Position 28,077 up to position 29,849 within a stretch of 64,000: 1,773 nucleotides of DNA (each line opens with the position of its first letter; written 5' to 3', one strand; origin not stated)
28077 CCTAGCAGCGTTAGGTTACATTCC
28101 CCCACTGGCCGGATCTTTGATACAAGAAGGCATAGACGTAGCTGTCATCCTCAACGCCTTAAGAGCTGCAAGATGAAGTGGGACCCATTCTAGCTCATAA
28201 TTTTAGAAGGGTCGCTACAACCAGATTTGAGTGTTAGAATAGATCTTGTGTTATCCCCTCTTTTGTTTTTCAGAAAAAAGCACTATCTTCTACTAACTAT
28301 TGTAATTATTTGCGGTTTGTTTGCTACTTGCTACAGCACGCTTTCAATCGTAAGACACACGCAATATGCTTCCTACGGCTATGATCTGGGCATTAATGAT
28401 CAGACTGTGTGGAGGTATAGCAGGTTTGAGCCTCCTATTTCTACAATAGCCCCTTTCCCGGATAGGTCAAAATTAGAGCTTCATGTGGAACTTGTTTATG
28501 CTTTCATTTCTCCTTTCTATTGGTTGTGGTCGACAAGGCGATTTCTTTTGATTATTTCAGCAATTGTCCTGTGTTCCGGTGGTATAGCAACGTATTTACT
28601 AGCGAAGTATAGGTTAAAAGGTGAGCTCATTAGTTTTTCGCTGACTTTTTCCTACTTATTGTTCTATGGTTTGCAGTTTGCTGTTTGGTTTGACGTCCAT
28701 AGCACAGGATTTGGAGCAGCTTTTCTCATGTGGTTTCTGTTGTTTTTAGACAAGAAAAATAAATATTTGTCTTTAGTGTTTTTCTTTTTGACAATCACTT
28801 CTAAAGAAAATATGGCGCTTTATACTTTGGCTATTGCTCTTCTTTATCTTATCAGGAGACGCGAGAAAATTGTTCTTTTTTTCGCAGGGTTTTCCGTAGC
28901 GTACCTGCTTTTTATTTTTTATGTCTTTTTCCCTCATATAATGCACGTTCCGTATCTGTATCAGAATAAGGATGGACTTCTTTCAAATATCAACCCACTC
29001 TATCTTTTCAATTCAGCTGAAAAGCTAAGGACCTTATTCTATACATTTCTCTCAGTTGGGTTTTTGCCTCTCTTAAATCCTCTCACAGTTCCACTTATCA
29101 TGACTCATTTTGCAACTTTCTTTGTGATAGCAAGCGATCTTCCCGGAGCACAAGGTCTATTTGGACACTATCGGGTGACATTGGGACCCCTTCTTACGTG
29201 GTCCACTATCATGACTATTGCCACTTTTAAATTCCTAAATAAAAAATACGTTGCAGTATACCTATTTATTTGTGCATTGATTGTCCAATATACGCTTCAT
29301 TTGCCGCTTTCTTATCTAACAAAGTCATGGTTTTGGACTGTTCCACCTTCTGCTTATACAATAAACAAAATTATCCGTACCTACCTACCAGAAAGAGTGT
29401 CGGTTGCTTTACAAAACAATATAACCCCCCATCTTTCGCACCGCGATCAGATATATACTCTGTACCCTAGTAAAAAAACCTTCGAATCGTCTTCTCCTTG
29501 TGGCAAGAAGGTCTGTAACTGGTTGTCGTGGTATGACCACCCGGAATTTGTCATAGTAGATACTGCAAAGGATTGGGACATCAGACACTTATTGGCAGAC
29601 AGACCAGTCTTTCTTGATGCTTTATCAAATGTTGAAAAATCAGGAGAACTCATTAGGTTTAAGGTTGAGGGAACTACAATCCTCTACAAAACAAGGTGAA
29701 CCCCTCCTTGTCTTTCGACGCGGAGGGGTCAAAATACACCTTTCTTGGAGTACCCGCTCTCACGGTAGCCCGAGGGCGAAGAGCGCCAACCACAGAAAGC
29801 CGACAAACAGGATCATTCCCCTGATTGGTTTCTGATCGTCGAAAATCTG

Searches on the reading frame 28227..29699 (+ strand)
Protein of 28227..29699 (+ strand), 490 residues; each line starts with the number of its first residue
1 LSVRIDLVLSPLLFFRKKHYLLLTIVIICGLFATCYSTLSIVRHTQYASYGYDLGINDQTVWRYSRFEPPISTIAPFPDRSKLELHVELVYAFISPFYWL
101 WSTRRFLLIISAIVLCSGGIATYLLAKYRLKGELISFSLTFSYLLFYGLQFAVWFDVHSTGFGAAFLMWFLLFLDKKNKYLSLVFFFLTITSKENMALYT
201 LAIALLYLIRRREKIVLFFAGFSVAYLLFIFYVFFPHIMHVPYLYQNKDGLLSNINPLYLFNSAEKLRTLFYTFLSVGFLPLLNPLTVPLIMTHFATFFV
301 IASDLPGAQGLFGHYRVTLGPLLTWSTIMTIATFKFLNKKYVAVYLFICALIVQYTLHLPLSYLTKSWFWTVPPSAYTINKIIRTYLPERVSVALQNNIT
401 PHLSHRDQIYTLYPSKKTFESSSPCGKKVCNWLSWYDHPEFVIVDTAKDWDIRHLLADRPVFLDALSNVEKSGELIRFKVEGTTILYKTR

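Call 46: search_protein_families(library=pfam, proteins=[window:28227-29699:+], max_evalue=0.01)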
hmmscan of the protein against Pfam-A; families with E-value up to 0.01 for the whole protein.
window:28227-29699:+ (490 aa): 1 family
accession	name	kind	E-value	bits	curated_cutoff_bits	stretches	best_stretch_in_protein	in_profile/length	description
PF09852.15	DUF2079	-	1.4e-24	87.5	28.2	1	44-418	2-406/459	Predicted membrane protein (DUF2079)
